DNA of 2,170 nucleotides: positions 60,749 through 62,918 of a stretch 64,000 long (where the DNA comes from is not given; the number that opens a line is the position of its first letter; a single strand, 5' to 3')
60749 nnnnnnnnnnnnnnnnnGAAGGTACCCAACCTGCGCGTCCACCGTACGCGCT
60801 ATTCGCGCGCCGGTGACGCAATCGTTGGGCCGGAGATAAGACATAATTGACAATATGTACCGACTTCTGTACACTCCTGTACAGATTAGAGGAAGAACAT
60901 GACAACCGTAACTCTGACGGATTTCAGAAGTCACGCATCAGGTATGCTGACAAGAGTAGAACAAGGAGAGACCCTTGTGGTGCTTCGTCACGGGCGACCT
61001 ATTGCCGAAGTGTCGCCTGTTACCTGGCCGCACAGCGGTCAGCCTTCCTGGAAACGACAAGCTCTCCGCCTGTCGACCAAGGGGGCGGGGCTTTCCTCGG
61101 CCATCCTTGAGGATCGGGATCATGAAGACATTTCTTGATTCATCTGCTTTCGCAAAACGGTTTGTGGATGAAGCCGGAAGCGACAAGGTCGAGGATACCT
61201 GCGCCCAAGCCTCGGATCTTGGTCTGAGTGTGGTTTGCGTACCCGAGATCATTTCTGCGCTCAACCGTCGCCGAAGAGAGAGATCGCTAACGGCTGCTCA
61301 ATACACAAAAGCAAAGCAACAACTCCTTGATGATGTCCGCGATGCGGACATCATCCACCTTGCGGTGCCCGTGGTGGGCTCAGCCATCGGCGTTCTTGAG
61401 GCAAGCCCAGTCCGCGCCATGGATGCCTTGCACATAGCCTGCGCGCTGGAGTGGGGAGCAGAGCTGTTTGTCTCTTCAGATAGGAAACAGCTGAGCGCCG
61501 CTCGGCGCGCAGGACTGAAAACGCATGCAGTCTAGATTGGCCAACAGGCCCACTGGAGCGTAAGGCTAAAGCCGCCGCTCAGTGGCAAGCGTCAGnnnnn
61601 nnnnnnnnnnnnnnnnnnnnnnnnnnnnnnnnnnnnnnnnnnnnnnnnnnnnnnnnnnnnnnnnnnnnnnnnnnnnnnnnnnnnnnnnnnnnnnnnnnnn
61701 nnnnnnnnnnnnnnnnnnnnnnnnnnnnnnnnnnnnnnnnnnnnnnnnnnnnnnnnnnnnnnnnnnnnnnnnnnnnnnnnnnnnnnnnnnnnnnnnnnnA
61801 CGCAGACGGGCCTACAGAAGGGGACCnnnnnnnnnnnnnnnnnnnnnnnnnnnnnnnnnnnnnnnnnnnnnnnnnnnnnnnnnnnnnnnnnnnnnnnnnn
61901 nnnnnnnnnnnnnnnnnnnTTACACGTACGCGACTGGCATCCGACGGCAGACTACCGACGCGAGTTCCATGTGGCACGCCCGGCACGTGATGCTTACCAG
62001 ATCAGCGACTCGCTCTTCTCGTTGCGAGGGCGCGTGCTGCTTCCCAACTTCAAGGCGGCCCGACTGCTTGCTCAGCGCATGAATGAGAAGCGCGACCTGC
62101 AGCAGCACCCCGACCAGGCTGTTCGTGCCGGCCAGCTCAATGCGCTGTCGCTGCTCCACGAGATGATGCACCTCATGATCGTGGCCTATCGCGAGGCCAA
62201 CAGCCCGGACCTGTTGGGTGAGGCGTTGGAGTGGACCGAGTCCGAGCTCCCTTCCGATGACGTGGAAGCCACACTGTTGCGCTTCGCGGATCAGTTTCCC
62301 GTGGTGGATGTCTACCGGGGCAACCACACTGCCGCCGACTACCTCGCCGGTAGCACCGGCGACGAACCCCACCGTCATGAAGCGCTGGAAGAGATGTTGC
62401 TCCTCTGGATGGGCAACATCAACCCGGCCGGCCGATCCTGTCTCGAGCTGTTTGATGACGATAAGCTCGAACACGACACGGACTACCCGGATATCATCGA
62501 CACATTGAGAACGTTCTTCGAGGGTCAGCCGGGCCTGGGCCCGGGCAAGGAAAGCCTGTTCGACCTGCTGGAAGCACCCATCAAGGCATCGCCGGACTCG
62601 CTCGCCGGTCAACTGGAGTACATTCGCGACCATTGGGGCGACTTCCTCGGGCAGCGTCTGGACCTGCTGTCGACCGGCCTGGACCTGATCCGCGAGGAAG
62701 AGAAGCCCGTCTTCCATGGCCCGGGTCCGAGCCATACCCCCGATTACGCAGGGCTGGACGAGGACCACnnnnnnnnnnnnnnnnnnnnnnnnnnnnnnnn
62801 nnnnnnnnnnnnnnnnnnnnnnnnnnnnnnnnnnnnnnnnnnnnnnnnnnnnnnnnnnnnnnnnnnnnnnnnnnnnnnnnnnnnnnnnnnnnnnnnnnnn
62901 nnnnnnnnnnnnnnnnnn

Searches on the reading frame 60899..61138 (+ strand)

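Call 3: search_protein_families(library=pfam, proteins=[window:60899-61138:+], max_evalue=0.01)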
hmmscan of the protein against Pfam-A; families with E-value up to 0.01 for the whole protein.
window:60899-61138:+ (79 aa): 1 family
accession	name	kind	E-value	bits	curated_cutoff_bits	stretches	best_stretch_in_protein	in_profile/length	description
PF02604.26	PhdYeFM_antitox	-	2.7e-08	33.9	29.8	1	1-41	1-42/74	Antitoxin Phd_YefM, type II toxin-antitoxin system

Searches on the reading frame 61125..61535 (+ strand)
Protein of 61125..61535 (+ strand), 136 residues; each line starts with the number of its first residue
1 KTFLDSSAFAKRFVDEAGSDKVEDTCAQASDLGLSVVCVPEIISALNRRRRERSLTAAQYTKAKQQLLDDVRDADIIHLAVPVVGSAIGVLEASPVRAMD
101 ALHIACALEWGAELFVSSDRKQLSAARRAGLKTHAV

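Call 3: search_protein_families(library=pfam, proteins=[window:61125-61535:+], max_evalue=0.01)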
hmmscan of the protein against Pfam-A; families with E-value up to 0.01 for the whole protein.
window:61125-61535:+ (136 aa): 1 family
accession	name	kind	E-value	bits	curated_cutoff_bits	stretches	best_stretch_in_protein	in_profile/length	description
PF01850.27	PIN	-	7.9e-09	36.6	23.6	1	3-125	2-117/120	PIN domain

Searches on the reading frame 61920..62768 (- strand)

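Call 8: search_protein_families(library=pfam, proteins=[window:61920-62768:-], max_evalue=0.01)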
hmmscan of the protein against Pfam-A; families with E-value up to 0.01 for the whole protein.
window:61920-62768:- (282 aa): 1 family
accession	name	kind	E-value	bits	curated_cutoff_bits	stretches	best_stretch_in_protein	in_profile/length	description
PF07793.16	DUF1631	-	0.0092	14.9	33.7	0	41-98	4-61/741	Protein of unknown function (DUF1631)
